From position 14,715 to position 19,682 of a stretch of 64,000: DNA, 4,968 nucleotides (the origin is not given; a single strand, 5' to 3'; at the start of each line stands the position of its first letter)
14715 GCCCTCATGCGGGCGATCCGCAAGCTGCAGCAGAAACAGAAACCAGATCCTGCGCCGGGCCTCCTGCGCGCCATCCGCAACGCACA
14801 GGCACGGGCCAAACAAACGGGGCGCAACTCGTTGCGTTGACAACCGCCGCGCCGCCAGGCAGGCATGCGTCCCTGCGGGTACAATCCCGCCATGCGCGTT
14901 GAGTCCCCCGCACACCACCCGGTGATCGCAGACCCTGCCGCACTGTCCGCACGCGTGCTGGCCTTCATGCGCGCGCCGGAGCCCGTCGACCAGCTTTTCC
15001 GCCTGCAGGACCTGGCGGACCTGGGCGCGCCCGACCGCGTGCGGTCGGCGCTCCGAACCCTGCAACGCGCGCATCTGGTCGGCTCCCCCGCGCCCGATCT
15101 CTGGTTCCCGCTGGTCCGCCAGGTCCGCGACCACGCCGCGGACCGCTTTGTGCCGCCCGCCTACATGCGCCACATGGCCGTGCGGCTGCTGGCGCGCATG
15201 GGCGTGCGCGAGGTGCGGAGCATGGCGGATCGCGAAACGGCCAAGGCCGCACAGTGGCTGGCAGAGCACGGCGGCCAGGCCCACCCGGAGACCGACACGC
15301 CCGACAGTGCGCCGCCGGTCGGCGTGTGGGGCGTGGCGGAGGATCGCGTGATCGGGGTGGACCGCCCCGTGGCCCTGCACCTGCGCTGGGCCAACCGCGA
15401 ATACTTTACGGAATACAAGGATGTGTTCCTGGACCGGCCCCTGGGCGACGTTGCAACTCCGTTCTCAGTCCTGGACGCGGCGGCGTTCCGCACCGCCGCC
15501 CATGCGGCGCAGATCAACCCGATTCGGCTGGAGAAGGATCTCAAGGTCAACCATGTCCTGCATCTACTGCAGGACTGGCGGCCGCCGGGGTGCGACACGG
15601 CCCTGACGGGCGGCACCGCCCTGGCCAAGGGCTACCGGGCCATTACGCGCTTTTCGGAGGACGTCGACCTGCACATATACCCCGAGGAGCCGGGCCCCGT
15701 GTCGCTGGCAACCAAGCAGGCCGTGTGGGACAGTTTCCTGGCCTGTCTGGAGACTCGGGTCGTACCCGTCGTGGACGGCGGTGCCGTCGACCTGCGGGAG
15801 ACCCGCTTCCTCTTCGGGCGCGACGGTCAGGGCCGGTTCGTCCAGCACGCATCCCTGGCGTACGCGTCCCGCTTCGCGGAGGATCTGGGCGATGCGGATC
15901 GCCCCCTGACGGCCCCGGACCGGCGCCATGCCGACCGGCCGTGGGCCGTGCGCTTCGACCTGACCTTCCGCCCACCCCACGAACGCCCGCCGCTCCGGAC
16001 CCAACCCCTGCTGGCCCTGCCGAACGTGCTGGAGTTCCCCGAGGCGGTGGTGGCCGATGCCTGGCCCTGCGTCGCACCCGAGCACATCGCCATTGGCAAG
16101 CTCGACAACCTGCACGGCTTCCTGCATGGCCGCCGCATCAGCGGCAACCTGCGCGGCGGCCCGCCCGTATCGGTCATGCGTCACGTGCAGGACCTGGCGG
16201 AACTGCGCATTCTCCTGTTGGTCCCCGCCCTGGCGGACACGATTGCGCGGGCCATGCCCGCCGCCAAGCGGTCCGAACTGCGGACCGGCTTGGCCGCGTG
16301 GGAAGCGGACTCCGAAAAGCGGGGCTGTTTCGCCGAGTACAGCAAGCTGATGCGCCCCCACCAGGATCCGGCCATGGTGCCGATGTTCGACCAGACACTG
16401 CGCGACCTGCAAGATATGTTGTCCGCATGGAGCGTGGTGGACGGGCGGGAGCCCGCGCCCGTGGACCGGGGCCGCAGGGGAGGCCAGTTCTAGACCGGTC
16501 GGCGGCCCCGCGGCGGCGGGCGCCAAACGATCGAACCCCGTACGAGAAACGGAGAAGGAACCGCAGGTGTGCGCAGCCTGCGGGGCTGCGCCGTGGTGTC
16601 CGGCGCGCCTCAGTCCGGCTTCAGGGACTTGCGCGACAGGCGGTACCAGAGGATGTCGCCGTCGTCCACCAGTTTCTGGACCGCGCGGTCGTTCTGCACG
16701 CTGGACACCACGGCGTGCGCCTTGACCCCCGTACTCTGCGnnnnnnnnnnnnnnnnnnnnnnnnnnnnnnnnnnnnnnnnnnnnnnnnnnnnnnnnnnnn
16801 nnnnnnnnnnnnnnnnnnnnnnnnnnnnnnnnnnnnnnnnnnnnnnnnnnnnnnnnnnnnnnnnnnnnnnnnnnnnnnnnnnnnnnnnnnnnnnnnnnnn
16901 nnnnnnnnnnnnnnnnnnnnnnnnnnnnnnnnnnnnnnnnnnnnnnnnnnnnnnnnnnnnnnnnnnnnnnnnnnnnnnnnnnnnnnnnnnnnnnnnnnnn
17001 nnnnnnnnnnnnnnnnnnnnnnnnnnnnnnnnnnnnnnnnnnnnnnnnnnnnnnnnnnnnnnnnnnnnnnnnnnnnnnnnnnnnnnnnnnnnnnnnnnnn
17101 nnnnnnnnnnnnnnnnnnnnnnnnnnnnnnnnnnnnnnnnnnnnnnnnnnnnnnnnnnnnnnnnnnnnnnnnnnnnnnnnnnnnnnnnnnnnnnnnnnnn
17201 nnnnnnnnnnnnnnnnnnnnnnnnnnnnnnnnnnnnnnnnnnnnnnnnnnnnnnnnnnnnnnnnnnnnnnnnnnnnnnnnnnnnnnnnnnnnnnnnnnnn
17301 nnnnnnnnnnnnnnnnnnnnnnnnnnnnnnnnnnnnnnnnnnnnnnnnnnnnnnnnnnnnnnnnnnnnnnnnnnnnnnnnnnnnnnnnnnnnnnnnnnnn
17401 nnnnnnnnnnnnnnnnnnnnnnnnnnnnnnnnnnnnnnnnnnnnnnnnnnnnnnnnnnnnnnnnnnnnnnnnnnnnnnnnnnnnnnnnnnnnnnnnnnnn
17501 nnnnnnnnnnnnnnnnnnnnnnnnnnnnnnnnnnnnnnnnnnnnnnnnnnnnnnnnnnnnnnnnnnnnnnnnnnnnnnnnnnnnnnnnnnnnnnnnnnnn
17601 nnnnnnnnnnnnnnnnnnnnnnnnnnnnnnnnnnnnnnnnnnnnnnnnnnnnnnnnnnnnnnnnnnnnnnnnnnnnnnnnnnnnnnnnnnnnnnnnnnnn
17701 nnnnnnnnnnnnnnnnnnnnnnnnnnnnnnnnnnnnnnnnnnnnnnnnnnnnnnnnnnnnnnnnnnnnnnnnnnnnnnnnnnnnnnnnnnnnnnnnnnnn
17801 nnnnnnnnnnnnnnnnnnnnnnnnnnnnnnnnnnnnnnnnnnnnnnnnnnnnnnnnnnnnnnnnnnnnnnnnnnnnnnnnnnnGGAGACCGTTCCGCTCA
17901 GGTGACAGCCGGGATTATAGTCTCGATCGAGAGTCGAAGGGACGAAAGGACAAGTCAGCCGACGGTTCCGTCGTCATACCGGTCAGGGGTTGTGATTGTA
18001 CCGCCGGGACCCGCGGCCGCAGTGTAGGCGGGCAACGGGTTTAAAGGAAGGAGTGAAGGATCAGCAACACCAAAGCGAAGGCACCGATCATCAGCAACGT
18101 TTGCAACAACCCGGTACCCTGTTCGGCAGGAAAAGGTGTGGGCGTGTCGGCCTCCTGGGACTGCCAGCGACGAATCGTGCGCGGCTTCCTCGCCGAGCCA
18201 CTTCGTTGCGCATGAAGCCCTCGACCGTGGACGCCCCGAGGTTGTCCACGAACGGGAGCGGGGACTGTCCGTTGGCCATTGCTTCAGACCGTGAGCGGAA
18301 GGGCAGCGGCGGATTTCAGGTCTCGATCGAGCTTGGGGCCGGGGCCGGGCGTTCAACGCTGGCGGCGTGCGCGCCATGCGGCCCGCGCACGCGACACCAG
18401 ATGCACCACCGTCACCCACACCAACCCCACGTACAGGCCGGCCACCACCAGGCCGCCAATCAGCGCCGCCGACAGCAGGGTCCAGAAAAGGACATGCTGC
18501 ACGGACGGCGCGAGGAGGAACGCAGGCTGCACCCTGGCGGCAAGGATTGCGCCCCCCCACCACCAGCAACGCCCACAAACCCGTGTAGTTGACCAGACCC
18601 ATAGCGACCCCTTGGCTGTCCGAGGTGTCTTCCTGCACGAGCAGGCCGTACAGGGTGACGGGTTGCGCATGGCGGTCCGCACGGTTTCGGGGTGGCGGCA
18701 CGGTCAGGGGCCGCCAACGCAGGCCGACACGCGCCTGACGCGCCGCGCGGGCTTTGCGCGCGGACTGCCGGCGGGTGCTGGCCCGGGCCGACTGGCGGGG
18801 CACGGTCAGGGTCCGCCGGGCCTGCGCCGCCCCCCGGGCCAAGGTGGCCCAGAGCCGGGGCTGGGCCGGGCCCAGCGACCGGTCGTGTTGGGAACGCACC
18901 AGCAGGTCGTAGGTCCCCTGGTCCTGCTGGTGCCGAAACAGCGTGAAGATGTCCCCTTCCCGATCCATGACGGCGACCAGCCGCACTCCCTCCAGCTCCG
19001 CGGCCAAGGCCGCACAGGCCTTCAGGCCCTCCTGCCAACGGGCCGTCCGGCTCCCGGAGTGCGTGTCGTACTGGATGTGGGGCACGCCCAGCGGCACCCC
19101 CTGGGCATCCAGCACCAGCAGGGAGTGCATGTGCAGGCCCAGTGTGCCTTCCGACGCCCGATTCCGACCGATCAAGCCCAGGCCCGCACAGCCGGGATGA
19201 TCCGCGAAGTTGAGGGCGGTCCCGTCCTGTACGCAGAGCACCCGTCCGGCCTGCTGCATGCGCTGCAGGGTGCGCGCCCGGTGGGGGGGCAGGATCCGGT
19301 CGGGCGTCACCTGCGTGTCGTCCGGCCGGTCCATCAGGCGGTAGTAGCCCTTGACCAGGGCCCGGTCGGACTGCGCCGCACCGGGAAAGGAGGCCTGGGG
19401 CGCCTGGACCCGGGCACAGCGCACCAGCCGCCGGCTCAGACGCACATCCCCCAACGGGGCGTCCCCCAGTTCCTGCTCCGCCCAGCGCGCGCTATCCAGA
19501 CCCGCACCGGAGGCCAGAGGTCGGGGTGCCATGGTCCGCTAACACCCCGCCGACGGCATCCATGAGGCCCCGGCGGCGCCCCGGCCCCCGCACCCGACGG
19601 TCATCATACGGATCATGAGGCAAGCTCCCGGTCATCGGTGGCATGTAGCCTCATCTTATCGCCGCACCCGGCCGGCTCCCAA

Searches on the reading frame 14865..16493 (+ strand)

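Call 75: search_protein_families(library=pfam, proteins=[window:14865-16493:+], max_evalue=0.00001)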
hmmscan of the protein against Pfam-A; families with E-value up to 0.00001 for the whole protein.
window:14865-16493:+ (542 aa): 1 family
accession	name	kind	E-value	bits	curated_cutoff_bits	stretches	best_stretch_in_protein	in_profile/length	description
PF08843.17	AbiEii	-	9.5e-10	39.2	22.5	1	240-449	10-170/238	Nucleotidyl transferase AbiEii toxin, Type IV TA system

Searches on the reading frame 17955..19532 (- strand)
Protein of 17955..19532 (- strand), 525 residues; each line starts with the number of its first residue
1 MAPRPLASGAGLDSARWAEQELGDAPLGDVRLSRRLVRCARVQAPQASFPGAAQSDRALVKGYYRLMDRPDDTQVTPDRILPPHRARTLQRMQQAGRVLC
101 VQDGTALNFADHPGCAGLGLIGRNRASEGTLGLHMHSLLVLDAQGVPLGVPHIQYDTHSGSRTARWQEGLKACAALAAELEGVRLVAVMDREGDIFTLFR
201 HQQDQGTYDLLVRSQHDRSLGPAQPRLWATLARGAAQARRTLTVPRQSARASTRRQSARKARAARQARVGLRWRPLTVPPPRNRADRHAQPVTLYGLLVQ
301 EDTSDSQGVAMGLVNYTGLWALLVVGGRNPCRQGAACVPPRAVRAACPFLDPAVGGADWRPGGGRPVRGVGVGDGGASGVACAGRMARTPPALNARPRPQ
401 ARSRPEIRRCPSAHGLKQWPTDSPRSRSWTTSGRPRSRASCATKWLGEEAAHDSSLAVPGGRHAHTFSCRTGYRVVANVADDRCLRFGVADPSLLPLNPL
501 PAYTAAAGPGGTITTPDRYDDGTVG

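Call 75: search_protein_families(library=pfam, proteins=[window:17955-19532:-], max_evalue=0.00001)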
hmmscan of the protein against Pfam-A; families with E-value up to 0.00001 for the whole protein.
window:17955-19532:- (525 aa): 1 family
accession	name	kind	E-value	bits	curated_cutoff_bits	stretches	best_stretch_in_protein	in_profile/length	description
PF14706.11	Tnp_DNA_bind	-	3.3e-10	40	24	1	17-69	2-55/58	Transposase DNA-binding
